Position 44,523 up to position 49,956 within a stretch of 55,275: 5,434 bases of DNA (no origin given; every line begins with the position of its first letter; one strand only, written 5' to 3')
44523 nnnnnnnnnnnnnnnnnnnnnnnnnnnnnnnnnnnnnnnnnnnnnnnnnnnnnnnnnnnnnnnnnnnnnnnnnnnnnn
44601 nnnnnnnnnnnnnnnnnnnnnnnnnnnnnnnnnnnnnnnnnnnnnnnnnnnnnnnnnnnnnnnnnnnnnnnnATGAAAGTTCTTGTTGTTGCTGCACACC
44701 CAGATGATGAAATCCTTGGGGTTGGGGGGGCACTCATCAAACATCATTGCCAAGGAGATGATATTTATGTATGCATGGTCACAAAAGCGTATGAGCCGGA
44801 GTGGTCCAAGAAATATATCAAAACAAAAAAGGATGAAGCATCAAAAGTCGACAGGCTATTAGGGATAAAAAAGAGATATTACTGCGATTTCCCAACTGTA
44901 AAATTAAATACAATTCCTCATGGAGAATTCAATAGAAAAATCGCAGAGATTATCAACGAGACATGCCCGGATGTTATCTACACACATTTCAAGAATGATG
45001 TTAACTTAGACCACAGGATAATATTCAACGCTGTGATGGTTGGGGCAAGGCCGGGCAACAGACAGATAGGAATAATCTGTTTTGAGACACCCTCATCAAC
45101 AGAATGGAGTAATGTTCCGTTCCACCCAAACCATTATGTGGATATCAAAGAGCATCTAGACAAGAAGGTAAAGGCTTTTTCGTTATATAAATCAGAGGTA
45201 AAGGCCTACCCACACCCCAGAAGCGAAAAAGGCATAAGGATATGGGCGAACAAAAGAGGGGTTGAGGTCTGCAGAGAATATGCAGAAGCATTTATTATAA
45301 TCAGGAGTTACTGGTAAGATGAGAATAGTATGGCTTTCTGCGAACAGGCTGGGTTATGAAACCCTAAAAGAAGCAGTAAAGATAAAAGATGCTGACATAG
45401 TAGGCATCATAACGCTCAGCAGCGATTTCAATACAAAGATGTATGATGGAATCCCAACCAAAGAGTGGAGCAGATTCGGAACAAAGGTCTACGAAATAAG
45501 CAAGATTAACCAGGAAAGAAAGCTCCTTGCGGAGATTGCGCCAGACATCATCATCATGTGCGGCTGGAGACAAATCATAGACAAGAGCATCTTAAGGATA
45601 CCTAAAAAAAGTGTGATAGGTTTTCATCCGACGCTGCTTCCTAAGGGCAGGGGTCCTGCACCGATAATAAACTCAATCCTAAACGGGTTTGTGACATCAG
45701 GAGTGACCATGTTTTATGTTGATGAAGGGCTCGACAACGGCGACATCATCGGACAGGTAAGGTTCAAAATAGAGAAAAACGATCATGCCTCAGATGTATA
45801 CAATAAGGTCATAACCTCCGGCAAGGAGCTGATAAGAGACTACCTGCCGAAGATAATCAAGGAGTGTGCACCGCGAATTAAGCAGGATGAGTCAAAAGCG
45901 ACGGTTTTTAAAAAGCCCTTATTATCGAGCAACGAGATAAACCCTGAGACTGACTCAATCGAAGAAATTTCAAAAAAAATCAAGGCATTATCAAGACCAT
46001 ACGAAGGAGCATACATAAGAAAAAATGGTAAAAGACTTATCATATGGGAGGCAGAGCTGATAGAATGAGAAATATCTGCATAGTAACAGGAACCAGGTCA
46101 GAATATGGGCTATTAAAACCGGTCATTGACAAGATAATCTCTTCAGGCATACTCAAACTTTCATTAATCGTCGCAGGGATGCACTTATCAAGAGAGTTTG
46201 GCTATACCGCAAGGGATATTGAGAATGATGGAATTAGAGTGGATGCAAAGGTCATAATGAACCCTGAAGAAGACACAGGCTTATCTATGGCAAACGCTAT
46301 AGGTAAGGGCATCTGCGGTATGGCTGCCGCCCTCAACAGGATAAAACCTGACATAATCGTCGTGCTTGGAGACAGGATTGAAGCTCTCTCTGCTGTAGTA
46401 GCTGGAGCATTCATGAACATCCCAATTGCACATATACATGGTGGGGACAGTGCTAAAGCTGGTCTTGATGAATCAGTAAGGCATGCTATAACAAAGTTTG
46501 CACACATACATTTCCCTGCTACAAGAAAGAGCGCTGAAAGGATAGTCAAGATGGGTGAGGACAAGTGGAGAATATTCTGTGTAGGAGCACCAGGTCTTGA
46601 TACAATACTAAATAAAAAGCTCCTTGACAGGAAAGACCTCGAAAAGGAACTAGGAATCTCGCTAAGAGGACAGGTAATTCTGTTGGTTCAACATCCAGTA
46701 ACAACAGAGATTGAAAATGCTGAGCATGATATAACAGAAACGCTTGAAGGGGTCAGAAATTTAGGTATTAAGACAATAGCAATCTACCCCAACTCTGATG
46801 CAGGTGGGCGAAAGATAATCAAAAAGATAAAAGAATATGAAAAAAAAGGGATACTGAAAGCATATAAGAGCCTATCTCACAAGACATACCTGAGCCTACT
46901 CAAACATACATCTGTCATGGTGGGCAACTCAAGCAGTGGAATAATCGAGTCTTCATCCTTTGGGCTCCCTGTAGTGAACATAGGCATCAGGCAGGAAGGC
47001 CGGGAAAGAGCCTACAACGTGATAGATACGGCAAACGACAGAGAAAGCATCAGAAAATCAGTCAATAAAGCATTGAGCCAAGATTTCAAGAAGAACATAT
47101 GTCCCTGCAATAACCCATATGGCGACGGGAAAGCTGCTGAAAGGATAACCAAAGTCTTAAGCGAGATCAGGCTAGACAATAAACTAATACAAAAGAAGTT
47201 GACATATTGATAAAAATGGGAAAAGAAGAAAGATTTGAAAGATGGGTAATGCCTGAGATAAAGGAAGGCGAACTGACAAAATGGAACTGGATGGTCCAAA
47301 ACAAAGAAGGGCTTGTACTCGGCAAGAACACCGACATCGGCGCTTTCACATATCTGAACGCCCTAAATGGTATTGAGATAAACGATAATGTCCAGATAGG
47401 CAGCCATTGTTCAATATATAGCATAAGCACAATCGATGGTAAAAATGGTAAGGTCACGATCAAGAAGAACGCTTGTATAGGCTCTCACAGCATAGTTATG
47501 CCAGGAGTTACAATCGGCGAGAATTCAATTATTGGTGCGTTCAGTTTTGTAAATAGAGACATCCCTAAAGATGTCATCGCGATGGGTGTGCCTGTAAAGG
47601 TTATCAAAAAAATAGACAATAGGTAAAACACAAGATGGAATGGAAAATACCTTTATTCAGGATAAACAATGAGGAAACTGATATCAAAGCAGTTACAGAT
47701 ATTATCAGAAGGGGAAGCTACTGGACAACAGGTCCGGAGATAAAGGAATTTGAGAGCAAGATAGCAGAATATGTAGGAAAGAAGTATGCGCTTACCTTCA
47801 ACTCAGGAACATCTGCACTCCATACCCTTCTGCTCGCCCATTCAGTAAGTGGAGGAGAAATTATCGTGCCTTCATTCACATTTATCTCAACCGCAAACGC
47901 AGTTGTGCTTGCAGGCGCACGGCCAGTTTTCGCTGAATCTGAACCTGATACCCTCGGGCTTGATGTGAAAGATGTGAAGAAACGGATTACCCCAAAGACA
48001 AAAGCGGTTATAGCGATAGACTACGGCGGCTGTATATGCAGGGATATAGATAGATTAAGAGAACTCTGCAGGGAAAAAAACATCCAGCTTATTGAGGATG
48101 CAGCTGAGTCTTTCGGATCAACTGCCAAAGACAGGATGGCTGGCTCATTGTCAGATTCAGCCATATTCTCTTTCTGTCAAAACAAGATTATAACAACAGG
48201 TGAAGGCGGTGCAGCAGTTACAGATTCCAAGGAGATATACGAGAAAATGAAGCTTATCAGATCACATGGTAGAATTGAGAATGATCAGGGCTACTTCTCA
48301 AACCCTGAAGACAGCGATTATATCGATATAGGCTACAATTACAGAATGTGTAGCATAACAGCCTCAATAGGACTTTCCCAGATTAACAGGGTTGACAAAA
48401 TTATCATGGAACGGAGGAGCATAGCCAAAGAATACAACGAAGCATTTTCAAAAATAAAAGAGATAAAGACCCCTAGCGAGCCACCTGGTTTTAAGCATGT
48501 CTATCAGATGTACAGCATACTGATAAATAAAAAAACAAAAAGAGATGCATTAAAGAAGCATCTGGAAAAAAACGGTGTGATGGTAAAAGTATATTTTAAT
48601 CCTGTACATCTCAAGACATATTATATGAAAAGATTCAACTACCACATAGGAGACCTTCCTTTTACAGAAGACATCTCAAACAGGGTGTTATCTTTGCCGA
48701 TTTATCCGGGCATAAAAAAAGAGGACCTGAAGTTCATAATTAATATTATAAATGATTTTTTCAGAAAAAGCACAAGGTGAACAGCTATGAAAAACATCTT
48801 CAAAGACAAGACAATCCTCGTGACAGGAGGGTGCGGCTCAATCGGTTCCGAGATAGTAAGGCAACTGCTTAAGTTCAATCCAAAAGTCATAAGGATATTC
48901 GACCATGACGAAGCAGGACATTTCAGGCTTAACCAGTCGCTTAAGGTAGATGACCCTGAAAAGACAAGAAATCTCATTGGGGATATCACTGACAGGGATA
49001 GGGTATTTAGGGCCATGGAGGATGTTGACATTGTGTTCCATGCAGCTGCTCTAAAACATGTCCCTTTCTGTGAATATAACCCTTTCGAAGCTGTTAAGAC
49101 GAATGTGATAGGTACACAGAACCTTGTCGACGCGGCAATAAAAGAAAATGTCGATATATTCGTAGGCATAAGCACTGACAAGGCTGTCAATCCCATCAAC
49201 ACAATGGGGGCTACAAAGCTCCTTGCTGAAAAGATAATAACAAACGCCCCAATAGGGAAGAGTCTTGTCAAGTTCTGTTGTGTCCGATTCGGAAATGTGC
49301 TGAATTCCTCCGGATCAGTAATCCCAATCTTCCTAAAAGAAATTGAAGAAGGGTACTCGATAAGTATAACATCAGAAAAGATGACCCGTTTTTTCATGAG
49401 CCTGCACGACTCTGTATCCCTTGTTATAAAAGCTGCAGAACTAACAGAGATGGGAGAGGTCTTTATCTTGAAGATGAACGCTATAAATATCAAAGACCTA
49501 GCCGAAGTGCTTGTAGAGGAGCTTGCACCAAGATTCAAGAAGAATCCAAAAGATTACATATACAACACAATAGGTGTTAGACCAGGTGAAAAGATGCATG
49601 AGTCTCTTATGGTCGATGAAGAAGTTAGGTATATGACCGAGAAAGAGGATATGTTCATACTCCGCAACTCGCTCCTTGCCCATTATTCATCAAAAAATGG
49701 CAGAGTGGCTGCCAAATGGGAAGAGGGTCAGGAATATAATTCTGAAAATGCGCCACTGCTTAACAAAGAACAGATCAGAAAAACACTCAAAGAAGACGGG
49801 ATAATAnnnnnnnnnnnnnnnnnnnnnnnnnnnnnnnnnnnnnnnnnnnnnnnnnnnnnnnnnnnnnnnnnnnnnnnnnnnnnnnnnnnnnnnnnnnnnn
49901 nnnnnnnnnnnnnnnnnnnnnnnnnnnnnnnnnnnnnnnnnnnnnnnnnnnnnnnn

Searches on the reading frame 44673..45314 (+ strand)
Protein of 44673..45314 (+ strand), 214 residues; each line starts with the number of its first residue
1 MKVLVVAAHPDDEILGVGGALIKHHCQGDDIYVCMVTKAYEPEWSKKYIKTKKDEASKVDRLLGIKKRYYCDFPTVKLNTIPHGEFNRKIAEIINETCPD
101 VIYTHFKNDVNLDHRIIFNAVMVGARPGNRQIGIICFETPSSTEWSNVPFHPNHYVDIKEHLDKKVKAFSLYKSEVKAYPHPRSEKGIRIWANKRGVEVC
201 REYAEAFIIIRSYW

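Call 4: search_protein_families(library=ncbifam, proteins=[window:44673-45314:+], max_evalue=0.01)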
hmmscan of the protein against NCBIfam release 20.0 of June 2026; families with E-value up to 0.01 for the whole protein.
window:44673-45314:+ (214 aa): 4 families
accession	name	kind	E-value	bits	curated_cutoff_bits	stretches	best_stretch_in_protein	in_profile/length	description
TIGR04001.1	thiol_BshB1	equivalog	1.1e-17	64.6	182.5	1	2-115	3-112/226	bacillithiol biosynthesis deacetylase BshB1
TIGR04000.1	thiol_BshB2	equivalog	3.4e-08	33.4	195.25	1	2-177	2-186/217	bacillithiol biosynthesis deacetylase BshB2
NF002557.0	PRK02122.1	subfamily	0.00025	19.3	384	1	2-37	372-407/653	glucosamine-6-phosphate deaminase-like protein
TIGR03445.1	mycothiol_MshB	equivalog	0.0026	17.7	224.35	1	4-42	1-39/284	N-acetyl-1-D-myo-inositol-2-amino-2-deoxy-alpha-D-glucopyranoside deacetylase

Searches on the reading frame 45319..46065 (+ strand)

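Call 4: search_protein_families(library=ncbifam, proteins=[window:45319-46065:+], max_evalue=0.01)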
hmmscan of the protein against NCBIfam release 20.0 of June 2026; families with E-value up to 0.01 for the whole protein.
window:45319-46065:+ (249 aa): 7 families
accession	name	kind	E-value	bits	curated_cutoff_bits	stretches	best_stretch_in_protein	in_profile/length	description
TIGR00460.1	fmt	equivalog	2.6e-38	131.9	201.5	1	1-248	1-251/315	methionyl-tRNA formyltransferase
NF005998.1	PRK08125.1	equivalog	6.1e-36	124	777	1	4-247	4-247/649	bifunctional UDP-4-amino-4-deoxy-L-arabinose formyltransferase/UDP-glucuronic acid oxidase ArnA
NF005414.0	PRK06988.1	equivalog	1.2e-32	113.2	316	1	2-247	4-249/311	formyltransferase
TIGR00639.1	PurN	equivalog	4.6e-15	55.7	150.1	1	68-173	73-178/192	phosphoribosylglycinamide formyltransferase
NF005755.0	PRK07579.1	equivalog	5e-14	52.7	238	1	98-233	87-224/245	dTDP-4-amino-4,6-dideoxyglucose formyltransferase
NF004684.0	PRK06027.1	subfamily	3.4e-10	40.1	223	1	63-197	154-285/286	formyltetrahydrofolate deformylase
TIGR00655.1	PurU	equivalog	1e-08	35.2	285.95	1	63-186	146-269/280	formyltetrahydrofolate deformylase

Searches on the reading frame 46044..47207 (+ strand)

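Call 4: search_protein_families(library=ncbifam, proteins=[window:46044-47207:+], max_evalue=0.01)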
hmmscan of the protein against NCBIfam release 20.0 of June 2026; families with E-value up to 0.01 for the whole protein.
window:46044-47207:+ (388 aa): 2 families
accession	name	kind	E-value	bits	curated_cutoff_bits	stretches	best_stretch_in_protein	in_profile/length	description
TIGR03568.1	NeuC_NnaA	equivalog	1.2e-134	448.8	235.9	1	10-372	2-365/365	UDP-N-acetylglucosamine 2-epimerase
TIGR00236.1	wecB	equivalog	1.5e-28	100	210.15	1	11-373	3-363/366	non-hydrolyzing UDP-N-acetylglucosamine 2-epimerase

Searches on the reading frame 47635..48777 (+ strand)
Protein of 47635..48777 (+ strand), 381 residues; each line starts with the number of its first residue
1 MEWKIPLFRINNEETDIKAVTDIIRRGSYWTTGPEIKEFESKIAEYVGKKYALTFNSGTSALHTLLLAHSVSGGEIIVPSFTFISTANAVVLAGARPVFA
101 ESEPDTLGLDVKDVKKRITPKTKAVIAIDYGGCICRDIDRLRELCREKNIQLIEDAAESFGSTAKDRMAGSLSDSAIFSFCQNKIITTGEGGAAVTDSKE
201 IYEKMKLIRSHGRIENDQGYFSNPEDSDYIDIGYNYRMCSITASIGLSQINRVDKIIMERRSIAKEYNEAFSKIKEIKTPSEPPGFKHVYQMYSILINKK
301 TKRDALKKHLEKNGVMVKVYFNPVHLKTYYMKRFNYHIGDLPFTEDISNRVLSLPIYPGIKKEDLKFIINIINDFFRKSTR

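Call 8: search_protein_families(library=pfam, proteins=[window:47635-48777:+], max_evalue=0.001)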
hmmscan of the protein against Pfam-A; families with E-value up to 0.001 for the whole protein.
window:47635-48777:+ (381 aa): 4 families
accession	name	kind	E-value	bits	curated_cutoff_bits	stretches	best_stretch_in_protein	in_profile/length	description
PF01041.23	DegT_DnrJ_EryC1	-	2.7e-110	369.5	19.8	1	13-372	4-359/360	DegT/DnrJ/EryC1/StrS aminotransferase family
PF00155.27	Aminotran_1_2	-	3e-08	33.7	19.7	1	36-126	44-151/361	Aminotransferase class I and II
PF01212.27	Beta_elim_lyase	-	3.9e-08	33.4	27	1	34-211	32-226/288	Beta-eliminating lyase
PF01053.26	Cys_Met_Meta_PP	-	2.4e-07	30.1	27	1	34-156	52-174/381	Cys/Met metabolism PLP-dependent enzyme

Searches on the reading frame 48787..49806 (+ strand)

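Call 8: search_protein_families(library=pfam, proteins=[window:48787-49806:+], max_evalue=0.001)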
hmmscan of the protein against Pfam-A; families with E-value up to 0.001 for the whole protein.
window:48787-49806:+ (340 aa): 10 families
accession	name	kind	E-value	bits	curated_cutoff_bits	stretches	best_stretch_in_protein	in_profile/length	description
PF02719.21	Polysacc_synt_2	-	3.9e-103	345.1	20.2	1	10-292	1-291/293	Polysaccharide biosynthesis protein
PF01370.27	Epimerase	-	2.2e-23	83.4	20.9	1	10-219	1-227/240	NAD dependent epimerase/dehydratase family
PF01073.25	3Beta_HSD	-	1.1e-21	77.6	22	1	11-136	1-122/280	3-beta hydroxysteroid dehydrogenase/isomerase family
PF16363.11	GDP_Man_Dehyd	-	5.2e-18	66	27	1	11-131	1-130/332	GDP-mannose 4,6 dehydratase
PF04321.23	RmlD_sub_bind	-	1.1e-13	51.4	27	1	9-177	2-157/287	RmlD substrate binding domain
PF07993.18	NAD_binding_4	-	3.6e-10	39.9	20.1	1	12-137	1-143/258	Male sterility protein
PF13460.12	NAD_binding_10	-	7.6e-10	39.4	27.2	1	14-177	1-152/184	NAD(P)H-binding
PF00106.31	adh_short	-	1.9e-06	27.9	26.6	1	8-119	1-121/195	short chain dehydrogenase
PF05368.20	NmrA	-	2.2e-06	27.9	27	1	7-195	2-177/298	NmrA-like family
PF08659.16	KR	-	0.00011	22.6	22.6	1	9-129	2-135/180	KR domain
